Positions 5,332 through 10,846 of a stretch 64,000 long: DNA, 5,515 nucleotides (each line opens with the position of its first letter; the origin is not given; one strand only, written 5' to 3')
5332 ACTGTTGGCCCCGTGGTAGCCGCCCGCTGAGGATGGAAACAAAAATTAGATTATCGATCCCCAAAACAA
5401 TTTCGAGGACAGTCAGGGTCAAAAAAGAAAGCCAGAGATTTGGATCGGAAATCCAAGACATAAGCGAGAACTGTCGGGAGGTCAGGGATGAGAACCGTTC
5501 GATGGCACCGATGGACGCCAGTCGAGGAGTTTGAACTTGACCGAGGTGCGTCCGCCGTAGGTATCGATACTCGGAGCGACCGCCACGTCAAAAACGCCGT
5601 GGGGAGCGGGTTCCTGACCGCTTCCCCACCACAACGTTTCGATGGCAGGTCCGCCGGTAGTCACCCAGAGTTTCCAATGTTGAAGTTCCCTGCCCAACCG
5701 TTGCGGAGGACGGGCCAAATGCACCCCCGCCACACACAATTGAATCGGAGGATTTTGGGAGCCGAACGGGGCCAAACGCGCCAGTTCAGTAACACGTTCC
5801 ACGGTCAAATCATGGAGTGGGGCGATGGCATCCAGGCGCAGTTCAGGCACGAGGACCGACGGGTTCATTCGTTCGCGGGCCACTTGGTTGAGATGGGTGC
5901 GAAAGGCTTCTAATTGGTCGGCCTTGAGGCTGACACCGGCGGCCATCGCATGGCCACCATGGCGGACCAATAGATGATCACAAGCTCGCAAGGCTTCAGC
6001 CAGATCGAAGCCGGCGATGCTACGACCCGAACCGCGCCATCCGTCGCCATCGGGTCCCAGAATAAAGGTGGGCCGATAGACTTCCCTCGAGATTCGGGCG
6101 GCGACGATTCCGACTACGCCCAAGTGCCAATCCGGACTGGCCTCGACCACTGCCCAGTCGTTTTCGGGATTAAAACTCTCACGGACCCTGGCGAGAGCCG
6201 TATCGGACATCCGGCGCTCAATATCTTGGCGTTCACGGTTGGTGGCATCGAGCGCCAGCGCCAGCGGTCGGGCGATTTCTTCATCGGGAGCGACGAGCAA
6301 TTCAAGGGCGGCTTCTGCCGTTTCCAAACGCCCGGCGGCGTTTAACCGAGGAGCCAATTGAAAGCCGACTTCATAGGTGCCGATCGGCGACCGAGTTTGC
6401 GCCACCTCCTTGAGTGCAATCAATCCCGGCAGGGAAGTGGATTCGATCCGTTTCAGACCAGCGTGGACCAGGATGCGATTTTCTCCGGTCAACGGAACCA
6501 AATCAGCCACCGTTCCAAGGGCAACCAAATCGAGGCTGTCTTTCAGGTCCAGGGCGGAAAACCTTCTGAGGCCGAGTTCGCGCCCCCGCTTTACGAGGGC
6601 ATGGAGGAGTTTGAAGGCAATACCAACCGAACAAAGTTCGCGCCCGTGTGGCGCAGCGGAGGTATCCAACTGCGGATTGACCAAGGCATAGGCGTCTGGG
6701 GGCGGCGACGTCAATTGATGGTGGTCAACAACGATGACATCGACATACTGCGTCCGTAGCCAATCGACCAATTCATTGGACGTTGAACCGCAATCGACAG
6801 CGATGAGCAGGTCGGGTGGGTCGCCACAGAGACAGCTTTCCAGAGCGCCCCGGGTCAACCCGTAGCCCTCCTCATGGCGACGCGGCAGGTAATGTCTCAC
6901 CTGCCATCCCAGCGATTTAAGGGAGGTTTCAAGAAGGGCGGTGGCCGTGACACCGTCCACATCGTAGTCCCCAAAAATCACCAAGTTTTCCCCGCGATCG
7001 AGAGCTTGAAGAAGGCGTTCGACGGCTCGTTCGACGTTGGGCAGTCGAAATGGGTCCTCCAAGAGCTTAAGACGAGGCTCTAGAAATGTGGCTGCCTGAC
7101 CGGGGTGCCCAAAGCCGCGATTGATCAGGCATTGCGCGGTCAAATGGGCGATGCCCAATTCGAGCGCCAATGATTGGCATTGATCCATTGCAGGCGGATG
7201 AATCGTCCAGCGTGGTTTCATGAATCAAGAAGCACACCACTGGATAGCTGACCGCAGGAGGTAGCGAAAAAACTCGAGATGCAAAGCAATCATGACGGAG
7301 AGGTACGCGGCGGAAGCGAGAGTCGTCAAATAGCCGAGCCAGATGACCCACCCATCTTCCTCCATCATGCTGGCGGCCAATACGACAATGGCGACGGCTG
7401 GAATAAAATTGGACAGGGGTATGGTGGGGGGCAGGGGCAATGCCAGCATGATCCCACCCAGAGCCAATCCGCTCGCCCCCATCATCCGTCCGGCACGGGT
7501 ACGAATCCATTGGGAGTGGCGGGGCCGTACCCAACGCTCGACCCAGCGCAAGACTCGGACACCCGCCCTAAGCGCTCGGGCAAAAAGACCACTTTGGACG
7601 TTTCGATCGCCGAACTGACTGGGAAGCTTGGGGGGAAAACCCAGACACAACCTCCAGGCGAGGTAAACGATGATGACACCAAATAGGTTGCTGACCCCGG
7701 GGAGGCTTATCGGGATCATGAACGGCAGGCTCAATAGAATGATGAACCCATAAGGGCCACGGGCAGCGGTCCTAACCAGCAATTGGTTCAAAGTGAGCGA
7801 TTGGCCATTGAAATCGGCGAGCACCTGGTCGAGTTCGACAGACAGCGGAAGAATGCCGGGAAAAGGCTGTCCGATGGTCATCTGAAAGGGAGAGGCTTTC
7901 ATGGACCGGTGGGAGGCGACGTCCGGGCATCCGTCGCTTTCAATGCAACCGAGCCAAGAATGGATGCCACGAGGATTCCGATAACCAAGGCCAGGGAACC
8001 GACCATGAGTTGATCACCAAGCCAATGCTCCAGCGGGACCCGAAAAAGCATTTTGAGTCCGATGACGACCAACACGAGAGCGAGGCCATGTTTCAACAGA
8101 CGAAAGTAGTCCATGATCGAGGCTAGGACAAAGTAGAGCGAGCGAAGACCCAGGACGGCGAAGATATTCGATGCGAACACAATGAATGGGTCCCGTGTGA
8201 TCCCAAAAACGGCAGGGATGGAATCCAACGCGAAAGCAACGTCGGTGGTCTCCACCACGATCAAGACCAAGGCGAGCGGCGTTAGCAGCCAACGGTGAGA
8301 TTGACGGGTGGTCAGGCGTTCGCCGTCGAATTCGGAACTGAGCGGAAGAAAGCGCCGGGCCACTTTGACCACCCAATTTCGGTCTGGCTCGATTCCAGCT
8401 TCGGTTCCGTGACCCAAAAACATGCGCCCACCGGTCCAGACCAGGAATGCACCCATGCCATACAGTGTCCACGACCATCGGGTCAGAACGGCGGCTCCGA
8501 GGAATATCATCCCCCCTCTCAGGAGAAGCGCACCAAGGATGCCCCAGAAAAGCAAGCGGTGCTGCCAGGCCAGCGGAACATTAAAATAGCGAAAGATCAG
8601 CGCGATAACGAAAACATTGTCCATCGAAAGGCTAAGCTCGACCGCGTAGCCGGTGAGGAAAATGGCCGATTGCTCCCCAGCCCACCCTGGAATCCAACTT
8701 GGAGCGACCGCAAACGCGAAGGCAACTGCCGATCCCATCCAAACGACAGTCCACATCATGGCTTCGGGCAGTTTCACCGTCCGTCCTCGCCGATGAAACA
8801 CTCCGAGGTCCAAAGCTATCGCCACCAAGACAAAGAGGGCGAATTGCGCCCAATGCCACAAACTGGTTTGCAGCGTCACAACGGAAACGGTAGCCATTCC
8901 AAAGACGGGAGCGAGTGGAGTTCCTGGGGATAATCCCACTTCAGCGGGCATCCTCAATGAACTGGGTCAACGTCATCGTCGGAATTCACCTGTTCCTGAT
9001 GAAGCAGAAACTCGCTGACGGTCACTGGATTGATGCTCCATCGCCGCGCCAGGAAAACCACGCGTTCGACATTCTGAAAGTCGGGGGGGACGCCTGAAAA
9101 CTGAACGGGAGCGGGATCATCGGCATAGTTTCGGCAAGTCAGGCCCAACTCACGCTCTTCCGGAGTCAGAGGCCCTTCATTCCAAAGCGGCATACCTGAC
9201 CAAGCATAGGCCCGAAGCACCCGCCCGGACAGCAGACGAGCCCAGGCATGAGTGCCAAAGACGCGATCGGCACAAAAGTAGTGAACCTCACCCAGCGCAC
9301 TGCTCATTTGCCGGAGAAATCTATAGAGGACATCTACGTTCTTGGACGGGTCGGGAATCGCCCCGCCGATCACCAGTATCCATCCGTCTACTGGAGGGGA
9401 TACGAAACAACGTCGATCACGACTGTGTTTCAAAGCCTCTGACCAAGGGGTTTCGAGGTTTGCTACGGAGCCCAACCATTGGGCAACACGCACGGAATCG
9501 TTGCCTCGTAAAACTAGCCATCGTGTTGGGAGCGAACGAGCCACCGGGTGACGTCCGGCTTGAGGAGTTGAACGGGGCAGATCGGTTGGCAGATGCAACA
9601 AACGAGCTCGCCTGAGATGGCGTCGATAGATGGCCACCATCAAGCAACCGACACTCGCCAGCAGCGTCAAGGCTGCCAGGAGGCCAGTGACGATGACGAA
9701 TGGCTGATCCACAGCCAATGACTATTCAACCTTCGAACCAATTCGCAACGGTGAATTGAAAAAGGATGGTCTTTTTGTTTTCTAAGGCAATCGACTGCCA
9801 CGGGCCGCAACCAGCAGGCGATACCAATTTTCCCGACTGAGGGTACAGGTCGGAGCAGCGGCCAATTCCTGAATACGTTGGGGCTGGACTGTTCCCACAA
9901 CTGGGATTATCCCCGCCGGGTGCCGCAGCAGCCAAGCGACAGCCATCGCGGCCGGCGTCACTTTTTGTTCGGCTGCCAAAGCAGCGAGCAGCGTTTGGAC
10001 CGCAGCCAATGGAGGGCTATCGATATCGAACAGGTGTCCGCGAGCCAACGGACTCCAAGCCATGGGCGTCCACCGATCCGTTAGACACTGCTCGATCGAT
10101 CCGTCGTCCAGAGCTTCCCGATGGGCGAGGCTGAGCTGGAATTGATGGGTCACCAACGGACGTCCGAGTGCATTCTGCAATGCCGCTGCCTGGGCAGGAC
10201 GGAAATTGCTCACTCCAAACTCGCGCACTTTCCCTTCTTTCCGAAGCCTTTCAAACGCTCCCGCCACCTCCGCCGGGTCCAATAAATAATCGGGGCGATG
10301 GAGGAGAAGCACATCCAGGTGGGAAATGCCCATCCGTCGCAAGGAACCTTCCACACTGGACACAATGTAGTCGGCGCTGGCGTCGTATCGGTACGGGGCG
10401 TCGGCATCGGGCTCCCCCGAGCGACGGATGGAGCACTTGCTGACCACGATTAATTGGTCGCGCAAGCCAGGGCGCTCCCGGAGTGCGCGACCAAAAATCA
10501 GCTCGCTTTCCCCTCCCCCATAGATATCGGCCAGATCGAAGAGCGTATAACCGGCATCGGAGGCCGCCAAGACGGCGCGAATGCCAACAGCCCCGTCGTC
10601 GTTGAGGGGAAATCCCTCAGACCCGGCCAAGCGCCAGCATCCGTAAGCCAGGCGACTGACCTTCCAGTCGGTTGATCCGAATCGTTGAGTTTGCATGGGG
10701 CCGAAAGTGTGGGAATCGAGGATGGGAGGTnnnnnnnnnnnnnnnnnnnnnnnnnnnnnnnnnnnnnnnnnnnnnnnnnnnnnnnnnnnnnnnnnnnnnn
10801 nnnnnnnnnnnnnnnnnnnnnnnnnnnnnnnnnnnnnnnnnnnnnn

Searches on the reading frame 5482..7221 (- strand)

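Call 30: search_protein_families(library=pfam, proteins=[window:5482-7221:-], max_evalue=0.001)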
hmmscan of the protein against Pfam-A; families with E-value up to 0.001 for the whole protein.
window:5482-7221:- (579 aa): 3 families
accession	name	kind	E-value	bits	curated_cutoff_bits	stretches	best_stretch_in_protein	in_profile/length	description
PF01368.27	DHH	-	3.2e-20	73.1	28.1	1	80-237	2-125/125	DHH family, N-terminal domain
PF17768.7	RecJ_OB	-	9.9e-17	61.4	27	1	464-566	2-106/107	RecJ OB domain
PF02272.25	DHHA1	-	1.5e-12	48.3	25.9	1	359-449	6-101/102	DHHA1 domain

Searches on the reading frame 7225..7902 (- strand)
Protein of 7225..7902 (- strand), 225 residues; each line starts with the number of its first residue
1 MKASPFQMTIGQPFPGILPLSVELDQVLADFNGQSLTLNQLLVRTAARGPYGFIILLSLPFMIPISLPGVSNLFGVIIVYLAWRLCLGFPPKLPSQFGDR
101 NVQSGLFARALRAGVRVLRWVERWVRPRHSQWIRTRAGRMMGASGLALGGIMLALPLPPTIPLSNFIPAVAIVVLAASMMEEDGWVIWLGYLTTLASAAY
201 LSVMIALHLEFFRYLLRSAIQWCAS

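Call 30: search_protein_families(library=pfam, proteins=[window:7225-7902:-], max_evalue=0.001)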
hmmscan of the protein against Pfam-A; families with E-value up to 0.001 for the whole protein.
window:7225-7902:- (225 aa): 1 family
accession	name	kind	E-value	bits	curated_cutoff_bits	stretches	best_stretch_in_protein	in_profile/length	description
PF06055.17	ExoD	-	1.3e-39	135.8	23.8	1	20-201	1-178/180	Exopolysaccharide synthesis, ExoD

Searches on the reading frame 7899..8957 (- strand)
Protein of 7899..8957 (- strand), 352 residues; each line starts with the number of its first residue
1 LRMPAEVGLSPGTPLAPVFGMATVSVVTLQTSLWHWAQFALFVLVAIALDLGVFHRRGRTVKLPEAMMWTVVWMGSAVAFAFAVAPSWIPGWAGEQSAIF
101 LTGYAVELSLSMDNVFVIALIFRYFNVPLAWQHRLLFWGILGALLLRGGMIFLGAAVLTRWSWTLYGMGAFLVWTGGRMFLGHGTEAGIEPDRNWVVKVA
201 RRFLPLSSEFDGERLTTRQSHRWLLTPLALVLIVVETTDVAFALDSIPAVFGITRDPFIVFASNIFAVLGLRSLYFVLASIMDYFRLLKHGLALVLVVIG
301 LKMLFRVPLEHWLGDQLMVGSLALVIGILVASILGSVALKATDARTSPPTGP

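Call 30: search_protein_families(library=pfam, proteins=[window:7899-8957:-], max_evalue=0.001)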
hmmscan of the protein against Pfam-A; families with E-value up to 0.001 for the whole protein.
window:7899-8957:- (352 aa): 1 family
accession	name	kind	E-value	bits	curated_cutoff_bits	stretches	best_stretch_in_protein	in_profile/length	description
PF03741.22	TerC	-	1.2e-48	165.7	27.8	1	102-305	2-176/178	Integral membrane protein TerC family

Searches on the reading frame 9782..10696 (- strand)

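Call 30: search_protein_families(library=pfam, proteins=[window:9782-10696:-], max_evalue=0.001)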
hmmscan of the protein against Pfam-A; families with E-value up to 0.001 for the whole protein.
window:9782-10696:- (304 aa): 1 family
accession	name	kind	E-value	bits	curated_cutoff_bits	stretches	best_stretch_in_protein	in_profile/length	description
PF00248.27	Aldo_ket_red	-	9.2e-52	176.4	24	1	16-293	2-285/291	Aldo/keto reductase family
